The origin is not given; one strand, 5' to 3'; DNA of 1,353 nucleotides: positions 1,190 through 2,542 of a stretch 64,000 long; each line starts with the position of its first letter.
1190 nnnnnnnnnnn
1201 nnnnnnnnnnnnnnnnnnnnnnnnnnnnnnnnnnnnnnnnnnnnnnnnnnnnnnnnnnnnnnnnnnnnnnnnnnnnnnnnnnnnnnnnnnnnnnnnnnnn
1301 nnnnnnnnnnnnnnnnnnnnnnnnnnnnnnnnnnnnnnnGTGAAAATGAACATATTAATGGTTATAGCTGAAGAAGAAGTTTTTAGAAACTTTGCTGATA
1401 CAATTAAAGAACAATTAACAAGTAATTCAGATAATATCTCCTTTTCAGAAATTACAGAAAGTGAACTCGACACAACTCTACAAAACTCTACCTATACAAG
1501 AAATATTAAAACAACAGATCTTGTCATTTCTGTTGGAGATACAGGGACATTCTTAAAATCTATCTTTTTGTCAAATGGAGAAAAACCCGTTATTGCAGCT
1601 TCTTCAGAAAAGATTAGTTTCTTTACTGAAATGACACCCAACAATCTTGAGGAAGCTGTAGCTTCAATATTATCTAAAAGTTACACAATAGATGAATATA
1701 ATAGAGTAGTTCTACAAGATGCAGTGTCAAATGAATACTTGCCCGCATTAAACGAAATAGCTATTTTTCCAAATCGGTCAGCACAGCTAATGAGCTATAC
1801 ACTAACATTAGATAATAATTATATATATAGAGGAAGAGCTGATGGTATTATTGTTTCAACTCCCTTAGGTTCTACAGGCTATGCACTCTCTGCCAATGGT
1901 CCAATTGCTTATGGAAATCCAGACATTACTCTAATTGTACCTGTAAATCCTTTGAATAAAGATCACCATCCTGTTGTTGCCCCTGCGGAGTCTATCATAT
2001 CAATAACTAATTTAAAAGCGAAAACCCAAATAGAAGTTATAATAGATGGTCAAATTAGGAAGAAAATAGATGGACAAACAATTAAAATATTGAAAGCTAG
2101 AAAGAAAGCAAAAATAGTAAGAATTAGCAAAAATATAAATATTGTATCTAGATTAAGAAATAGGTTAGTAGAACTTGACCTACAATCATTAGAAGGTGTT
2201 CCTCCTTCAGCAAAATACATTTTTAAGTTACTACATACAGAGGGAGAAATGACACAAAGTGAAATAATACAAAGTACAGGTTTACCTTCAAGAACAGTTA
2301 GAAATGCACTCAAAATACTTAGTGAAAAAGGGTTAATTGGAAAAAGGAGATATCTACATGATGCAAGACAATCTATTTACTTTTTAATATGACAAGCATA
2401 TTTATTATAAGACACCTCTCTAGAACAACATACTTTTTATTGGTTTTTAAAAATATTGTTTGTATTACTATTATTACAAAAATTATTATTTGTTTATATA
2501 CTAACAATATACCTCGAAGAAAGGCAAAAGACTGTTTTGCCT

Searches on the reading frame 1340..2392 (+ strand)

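Call 19: search_protein_families(library=pfam, proteins=[window:1340-2392:+], max_evalue=0.01)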
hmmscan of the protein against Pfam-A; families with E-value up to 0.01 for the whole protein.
window:1340-2392:+ (350 aa): 13 families
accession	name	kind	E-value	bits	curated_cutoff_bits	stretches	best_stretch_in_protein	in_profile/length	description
PF20143.4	NAD_kinase_C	-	3.3e-22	79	23.7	1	137-261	1-125/126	ATP-NAD kinase C-terminal domain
PF12802.13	MarR_2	-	3.5e-05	24.3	27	1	286-343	2-60/61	MarR family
PF01513.26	NAD_kinase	-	3.6e-05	24.5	25.5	1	16-114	30-129/130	ATP-NAD kinase N-terminal domain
PF13412.12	HTH_24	-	0.00013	21.9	21.9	1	294-333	8-47/48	Winged helix-turn-helix DNA-binding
PF01978.25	TrmB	-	0.00047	20.4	25.6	1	295-336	15-55/68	Sugar-specific transcriptional regulator TrmB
PF08279.18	HTH_11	-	0.00061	20.1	25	1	293-332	4-44/55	HTH domain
PF01047.28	MarR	-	0.00063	20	24.6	1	297-344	11-58/59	MarR family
PF12840.13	HTH_20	-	0.001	19.4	27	1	294-333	9-48/51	Helix-turn-helix domain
PF24034.1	DUF7343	-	0.0016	18.7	27.6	1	297-337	11-52/62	Domain of unknown function (DUF7343)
PF22381.2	Staph_reg_Sar_Rot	-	0.0026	18.3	27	1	302-346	29-71/85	Transcriptional regulator SarA/Rot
PF13463.12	HTH_27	-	0.0043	17.7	22.2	0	298-345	13-60/68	Winged helix DNA-binding domain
PF09339.16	HTH_IclR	-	0.0048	17.1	22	1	299-333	14-48/52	IclR helix-turn-helix domain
PF02002.24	TFIIE_alpha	-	0.0078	16.5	22.9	0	290-339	14-63/105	TFIIE alpha subunit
